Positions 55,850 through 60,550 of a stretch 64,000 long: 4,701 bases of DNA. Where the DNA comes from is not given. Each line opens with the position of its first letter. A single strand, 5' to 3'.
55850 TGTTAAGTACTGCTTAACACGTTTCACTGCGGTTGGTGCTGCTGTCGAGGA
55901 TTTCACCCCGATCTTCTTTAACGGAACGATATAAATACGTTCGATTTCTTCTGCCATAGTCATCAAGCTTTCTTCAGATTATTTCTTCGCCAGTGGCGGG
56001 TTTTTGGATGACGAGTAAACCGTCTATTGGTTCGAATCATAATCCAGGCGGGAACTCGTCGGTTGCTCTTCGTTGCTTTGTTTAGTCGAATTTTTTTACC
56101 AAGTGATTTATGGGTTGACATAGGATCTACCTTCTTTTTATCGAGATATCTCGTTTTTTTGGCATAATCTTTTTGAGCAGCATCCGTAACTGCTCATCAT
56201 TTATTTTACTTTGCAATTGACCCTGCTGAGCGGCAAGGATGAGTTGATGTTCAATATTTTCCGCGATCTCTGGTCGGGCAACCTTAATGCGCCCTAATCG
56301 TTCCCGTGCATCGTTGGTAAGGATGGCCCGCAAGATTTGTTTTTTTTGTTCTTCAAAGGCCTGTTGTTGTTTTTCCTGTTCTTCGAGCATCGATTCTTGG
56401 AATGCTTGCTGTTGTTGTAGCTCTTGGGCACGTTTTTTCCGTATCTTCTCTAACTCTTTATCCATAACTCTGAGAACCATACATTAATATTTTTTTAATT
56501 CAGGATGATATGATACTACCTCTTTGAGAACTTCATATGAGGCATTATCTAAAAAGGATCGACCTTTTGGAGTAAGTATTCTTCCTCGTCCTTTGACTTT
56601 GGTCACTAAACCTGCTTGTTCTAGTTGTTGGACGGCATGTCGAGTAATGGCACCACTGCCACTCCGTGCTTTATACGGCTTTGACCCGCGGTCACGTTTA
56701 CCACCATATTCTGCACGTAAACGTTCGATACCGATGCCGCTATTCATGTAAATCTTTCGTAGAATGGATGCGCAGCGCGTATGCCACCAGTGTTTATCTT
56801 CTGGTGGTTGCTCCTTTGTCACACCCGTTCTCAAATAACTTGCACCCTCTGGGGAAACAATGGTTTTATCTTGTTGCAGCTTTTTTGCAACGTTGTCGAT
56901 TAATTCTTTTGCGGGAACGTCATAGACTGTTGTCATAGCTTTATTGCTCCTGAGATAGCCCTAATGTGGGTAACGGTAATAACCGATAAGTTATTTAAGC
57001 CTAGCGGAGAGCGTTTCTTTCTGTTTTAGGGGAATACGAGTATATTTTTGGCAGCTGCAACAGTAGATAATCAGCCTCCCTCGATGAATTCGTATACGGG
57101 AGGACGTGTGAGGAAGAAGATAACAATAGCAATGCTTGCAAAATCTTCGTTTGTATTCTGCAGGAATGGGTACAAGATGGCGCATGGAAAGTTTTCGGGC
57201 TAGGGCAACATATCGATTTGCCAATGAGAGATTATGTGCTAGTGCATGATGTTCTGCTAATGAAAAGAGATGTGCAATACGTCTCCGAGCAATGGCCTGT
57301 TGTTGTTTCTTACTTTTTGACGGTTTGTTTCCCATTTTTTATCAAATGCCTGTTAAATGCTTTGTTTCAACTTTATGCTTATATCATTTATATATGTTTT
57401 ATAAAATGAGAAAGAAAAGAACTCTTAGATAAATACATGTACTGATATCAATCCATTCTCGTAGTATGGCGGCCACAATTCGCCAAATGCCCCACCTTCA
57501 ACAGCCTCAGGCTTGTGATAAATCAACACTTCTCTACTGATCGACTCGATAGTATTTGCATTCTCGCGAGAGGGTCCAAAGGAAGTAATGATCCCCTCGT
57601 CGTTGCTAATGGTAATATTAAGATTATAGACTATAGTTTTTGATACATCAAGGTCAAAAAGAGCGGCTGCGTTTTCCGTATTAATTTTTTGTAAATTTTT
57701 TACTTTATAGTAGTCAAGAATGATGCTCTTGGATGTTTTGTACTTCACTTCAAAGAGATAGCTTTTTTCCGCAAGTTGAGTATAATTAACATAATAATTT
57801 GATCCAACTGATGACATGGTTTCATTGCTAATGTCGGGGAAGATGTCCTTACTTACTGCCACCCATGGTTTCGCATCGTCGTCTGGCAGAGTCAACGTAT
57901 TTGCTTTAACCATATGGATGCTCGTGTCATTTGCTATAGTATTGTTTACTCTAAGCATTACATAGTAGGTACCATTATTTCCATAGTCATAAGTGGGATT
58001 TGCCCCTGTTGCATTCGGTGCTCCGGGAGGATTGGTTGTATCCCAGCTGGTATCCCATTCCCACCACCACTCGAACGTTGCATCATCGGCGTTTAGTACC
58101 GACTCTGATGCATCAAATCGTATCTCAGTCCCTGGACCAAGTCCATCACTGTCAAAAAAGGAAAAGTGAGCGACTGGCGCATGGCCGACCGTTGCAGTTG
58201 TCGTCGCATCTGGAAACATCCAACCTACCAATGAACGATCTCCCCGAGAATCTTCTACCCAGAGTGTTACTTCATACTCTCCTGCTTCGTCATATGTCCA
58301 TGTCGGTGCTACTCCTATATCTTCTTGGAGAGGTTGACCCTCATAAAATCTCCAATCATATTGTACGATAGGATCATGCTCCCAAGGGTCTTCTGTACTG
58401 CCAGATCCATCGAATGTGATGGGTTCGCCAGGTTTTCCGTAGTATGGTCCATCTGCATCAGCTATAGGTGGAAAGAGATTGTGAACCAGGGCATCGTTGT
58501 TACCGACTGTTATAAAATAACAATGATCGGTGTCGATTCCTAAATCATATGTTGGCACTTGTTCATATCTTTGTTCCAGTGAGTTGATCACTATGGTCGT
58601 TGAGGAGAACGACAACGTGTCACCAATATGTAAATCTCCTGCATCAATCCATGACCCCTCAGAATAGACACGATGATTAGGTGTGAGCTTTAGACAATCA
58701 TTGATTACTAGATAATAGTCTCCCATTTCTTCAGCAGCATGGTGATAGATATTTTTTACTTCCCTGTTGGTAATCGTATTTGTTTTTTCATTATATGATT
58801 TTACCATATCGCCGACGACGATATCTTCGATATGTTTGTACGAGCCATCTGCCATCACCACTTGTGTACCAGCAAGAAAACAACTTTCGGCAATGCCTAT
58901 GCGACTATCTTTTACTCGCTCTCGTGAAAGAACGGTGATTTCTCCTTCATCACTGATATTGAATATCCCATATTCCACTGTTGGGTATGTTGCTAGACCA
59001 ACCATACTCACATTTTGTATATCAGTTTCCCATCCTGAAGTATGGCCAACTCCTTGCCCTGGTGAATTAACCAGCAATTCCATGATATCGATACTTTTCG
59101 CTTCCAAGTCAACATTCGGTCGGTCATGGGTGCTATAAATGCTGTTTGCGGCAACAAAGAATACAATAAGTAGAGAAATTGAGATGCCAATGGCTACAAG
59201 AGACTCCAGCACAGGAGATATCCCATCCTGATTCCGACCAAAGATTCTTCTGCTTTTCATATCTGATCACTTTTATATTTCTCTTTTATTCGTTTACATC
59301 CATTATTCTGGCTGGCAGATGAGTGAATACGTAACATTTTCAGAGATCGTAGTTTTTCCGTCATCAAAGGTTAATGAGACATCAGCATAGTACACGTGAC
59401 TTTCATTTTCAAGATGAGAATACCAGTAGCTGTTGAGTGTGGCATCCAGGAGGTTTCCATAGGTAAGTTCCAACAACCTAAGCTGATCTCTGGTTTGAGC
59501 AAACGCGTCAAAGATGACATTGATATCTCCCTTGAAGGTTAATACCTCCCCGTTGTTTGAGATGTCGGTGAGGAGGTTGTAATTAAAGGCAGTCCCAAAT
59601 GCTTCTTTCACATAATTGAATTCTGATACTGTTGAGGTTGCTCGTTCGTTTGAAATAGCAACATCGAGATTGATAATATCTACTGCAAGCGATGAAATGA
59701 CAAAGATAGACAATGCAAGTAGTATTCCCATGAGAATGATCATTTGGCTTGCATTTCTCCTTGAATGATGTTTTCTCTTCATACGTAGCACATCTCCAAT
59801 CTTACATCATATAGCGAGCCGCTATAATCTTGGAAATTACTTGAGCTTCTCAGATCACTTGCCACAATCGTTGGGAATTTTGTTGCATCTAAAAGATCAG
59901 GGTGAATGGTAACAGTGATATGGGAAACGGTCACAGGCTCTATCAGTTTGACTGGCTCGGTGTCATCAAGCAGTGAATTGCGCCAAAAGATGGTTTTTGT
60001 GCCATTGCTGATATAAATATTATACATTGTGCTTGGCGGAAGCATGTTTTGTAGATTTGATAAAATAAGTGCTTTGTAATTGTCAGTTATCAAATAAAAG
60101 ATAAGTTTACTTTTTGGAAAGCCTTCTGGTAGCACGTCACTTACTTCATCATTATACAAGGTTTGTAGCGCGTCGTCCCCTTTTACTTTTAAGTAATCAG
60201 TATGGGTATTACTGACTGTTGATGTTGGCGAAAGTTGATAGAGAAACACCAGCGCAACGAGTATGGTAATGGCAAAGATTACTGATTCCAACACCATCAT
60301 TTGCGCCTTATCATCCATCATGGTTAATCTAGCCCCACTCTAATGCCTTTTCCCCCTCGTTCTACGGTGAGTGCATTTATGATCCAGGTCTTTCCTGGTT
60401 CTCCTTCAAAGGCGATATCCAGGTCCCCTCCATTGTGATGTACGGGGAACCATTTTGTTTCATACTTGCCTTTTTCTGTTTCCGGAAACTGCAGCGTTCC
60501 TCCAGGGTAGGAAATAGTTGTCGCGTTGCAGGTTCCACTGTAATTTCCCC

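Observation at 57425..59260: Intact Hint (intein-like) domain in a pilin-like/PKD cell-surface protein, predicted self-cleaving rather than splicing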

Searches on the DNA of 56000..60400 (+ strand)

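Call 8: search_dna_similar(query=window:56000-60400:+, collection=plasmids, mode=near, max_rows=5)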
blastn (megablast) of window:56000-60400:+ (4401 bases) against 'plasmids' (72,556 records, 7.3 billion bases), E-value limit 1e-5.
No match.
